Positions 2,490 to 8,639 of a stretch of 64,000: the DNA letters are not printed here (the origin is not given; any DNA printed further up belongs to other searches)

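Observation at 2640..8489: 1949-aa SNF2-family ATPase as the largest gene of the replication block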

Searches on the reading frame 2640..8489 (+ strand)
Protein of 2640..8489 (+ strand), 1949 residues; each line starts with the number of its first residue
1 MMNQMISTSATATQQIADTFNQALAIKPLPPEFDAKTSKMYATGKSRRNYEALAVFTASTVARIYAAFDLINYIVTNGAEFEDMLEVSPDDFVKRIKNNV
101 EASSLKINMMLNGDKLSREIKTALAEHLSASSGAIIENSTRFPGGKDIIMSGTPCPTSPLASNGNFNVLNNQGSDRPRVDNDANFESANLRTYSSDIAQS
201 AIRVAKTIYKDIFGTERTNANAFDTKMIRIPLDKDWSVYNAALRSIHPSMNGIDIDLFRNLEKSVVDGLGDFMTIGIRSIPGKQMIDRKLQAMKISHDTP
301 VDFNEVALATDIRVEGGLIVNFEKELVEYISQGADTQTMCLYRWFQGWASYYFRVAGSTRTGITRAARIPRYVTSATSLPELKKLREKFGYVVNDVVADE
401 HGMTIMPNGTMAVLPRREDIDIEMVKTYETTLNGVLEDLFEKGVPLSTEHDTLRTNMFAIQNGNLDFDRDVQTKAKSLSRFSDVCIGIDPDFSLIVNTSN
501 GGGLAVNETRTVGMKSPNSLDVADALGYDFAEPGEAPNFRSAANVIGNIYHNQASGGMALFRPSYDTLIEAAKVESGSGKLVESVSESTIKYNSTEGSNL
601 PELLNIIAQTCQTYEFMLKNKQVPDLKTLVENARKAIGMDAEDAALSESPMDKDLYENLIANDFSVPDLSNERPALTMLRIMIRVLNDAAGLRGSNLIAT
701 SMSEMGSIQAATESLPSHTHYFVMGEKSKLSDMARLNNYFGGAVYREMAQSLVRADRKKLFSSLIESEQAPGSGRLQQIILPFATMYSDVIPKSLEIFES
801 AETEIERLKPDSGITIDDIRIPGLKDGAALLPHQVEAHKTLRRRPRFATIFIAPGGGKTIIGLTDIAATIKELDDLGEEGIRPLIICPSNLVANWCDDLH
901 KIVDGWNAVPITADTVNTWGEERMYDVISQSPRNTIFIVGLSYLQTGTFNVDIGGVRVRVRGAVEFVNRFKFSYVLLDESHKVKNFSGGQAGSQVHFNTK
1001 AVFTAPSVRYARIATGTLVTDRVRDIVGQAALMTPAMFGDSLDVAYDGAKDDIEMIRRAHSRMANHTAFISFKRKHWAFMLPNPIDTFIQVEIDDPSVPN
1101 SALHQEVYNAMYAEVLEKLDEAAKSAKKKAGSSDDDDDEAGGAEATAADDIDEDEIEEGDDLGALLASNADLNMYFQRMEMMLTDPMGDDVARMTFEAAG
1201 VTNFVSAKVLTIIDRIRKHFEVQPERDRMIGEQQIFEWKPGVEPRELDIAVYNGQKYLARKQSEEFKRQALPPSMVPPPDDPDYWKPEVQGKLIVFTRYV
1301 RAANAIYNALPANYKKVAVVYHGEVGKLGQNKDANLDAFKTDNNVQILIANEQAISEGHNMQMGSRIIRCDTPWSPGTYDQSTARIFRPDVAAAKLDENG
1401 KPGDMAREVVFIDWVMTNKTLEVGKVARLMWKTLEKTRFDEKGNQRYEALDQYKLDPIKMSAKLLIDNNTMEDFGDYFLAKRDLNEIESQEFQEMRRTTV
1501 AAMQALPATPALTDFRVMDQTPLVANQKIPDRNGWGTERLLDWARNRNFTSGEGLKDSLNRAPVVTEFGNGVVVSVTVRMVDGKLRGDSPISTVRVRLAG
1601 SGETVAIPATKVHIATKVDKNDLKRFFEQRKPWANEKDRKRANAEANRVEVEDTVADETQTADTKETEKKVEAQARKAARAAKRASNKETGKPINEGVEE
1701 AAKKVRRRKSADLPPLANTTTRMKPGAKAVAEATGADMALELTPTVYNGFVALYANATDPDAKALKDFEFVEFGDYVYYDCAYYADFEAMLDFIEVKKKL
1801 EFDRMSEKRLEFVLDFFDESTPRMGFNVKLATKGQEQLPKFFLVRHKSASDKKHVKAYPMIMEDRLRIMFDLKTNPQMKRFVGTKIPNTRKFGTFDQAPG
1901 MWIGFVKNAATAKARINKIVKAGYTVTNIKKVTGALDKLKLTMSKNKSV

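Call 5: search_protein_families(library=pfam, proteins=[window:2640-8489:+], max_evalue=1)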
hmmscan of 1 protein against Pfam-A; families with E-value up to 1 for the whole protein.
window:2640-8489:+ (1949 aa): 3 families
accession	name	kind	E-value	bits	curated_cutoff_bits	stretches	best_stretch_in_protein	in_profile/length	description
PF00271.37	Helicase_C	-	1.7e-07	31.9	23.5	1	1290-1388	15-108/110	Helicase conserved C-terminal domain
PF00176.29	SNF2-rel_dom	-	1.6e-06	27.9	24.9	1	854-987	26-141/290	SNF2-related domain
PF04851.21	ResIII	-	0.067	13.5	22.5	1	830-984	4-138/164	Type III restriction enzyme, res subunit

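Call 6: search_protein_families(library=phrogs, proteins=[window:2640-8489:+], max_evalue=0.01)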
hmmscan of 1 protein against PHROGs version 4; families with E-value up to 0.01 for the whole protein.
window:2640-8489:+ (1949 aa): 4 families
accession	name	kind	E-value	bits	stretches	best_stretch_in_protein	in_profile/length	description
phrog_21391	-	DNA, RNA and nucleotide metabolism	0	2808.9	1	4-1947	42-2021/2021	DNA helicase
phrog_62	-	DNA, RNA and nucleotide metabolism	4.6e-44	151.3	1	786-1388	669-1096/1881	DNA helicase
phrog_16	-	DNA, RNA and nucleotide metabolism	8.1e-18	65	2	1291-1675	493-776/986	DNA helicase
phrog_29996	-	unknown function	0.0049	15.8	1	1288-1388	1029-1127/1189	-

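Call 11: search_protein_families(library=ncbifam, proteins=[window:2640-8486:+], max_evalue=1)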
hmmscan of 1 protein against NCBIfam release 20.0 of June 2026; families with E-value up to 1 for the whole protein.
window:2640-8486:+ (1949 aa): 5 families
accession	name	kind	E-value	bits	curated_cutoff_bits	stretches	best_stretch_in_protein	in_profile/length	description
NF042964.1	phospholipD_antiphage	equivalog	2.6e-09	36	1100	2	1293-1388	686-788/895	phospholipase D-like domain-containing anti-phage protein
NF041062.1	DpdE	equivalog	6.8e-09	34.2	500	1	1289-1381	542-631/1048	protein DpdE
NF038318.1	DISARM_DrmD_b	equivalog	0.00018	19.8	950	1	1306-1388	455-529/868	DISARM system SNF2-like helicase DrmD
NF041790.1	anti-phage_ZorD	equivalog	0.001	17.1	1500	1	1290-1388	922-1023/1035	type I Zorya anti-phage system protein ZorD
NF003426.0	PRK04914.1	equivalog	0.061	11.5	576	1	1288-1386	492-588/959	RNA polymerase-associated protein RapA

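Call 12: search_protein_families(library=padloc, proteins=[window:2640-8486:+], max_evalue=1)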
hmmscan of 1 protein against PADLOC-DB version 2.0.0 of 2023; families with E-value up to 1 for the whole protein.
window:2640-8486:+ (1949 aa): 13 families
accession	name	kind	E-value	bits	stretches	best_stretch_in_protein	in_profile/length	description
PDLC02623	DrmD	-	9.2e-09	31.6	1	1289-1388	528-622/1040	DrmD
PDLC00659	HmaA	-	8.8e-08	28.4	2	1289-1388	511-609/1176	SNF2 helicase / DEAD-box helicase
PDLC02193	PLD_Helicase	-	2.4e-06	24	1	1293-1389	694-797/905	-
PDLC02619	DrmD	-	4.5e-06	23.1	1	1326-1388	473-532/872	DrmD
PDLC02707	PbeA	-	6.8e-06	22.9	1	818-929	241-345/672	PbeA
PDLC02500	BrxHI|BrxHII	-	1.4e-05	21.8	1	1289-1388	479-572/933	BrxHI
PDLC02844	DpdE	-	7.2e-05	18.8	1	1331-1388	625-681/1074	DpdE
PDLC00631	ZorD1|ZorD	-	0.00022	17.1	2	1291-1388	772-867/1071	"SWI2/SNF2 helicase, Mrr-like nuclease"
PDLC00633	ZorD1|ZorD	-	0.00027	17.1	1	1292-1388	749-841/908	"SWI2/SNF2 helicase, Mrr-like nuclease"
PDLC00632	ZorD1|ZorD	-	0.00028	16.9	1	1290-1388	938-1039/1101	"SWI2/SNF2 helicase, Mrr-like nuclease"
PDLC00628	ZorD1|ZorD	-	0.00028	16.7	1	1291-1388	835-930/1171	"SWI2/SNF2 helicase, Mrr-like nuclease"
PDLC02704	PbeA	-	0.001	15.6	1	810-902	238-327/682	PbeA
PDLC02854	DpdE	-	0.01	11.7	1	1288-1388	918-1021/1083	DpdE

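Call 13: search_solved_structures(query=window:2640-8486:+, max_evalue=1)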
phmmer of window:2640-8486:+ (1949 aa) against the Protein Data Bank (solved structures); distinct sequences matched with E-value up to 1: 4.
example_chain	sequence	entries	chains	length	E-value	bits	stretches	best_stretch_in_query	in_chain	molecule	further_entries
1z63_A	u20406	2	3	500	1.8e-05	25.5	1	1291-1388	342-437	Helicase of the snf2/rad54 family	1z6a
1z5z_A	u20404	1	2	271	5.3e-05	24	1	1291-1388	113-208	Helicase of the snf2/rad54 family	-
8qy7_A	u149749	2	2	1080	0.049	14.1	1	1290-1388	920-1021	DEAD/DEAH box helicase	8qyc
1z3i_X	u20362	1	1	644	0.11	13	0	854-931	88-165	similar to RAD54-like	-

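Call 14: find_homologous_proteins(query=window:2640-8486:+, max_evalue=0.001)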
Query window:2640-8486:+ (1949 aa): 27 proteins with E <= 0.001 among 8000 candidates.
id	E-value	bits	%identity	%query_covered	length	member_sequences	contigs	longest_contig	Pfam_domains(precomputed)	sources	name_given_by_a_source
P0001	0.0e+0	4160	93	100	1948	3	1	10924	PF00176.30,PF00271.38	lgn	-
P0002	0.0e+0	4138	93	100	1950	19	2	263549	PF00176.30,PF00271.38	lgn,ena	-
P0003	0.0e+0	4123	93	100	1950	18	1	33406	PF00176.30,PF00271.38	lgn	-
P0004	0.0e+0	4090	91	100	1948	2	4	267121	PF00176.30,PF00271.38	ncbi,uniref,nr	ncbi:hypothetical protein pEaSNUABM40_00181 [Erwinia phage pEa_SNUABM_40]|uniref:Uncharacterized pro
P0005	0.0e+0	3955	88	100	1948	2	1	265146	PF00176.30,PF00271.38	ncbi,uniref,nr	ncbi:hypothetical protein pEaSNUABM22_00181 [Erwinia phage pEa_SNUABM_22]|uniref:Uncharacterized pro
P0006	0.0e+0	3915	87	100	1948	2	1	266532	PF00176.30,PF00271.38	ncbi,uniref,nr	ncbi:DNA helicase [Erwinia phage vB_EamM_Alexandra]|uniref:Uncharacterized protein n=1 Tax=Erwinia p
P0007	0.0e+0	3861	86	100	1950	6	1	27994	PF00176.30,PF00271.38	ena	-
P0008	0.0e+0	3765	84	100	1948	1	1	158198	PF00176.30,PF00271.38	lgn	-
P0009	0.0e+0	3707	82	100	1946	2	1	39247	PF00176.30,PF00271.38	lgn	-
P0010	0.0e+0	3686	82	100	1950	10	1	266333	PF00176.30,PF00271.38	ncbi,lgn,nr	ncbi:hypothetical protein D5P86_01400 [Salmonella enterica subsp. enterica serovar Infantis]|nr:hypo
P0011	0.0e+0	3645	81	100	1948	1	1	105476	PF00176.30,PF00271.38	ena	-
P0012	0.0e+0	3632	81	100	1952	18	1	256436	PF00176.30,PF00271.38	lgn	-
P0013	0.0e+0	3581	79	100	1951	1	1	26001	PF00176.30,PF00271.38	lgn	-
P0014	0.0e+0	3488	78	100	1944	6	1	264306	PF00176.30,PF00271.38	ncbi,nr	ncbi:hypothetical protein pEaSNUABM34_00181 [Erwinia phage pEa_SNUABM_34]|nr:hypothetical protein pE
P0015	0.0e+0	3480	77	100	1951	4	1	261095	PF00176.30,PF00271.38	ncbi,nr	ncbi:hypothetical protein pEaSNUABM52_00181 [Erwinia phage pEp_SNUABM_52]|nr:hypothetical protein pE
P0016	0.0e+0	3186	71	99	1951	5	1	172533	PF00176.30,PF00271.38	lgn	-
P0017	0.0e+0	2796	63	100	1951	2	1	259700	PF00176.30,PF00271.38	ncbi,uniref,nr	ncbi:putative ATP-dependent DNA helicase [Erwinia phage vB_EamM_Yoloswag]|uniref:Putative ATP-depend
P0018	0.0e+0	2788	62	100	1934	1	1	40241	PF00176.30,PF00271.38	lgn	-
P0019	0.0e+0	2760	67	59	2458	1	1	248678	PF00176.30,PF14528.12,PF00271.38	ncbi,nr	ncbi:DNA helicase [Yersinia phage fHe-Yen9-02]|nr:DNA helicase [Yersinia phage fHe-Yen9-02]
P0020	0.0e+0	2753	62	100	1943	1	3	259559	PF00176.30,PF00271.38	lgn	-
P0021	0.0e+0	2747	62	100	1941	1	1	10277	PF00176.30,PF00271.38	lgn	-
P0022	0.0e+0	2736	62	100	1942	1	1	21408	PF00176.30,PF00271.38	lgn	-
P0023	0.0e+0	2736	62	100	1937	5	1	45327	PF00176.30,PF00271.38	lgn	-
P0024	0.0e+0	2683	61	100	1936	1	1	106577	PF00271.38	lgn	-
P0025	0.0e+0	2410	55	100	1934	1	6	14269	PF00176.30,PF00271.38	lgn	-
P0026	0.0e+0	2401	55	99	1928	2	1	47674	PF00176.30,PF00271.38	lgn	-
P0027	0.0e+0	1999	48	99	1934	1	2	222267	PF00176.30,PF00271.38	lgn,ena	-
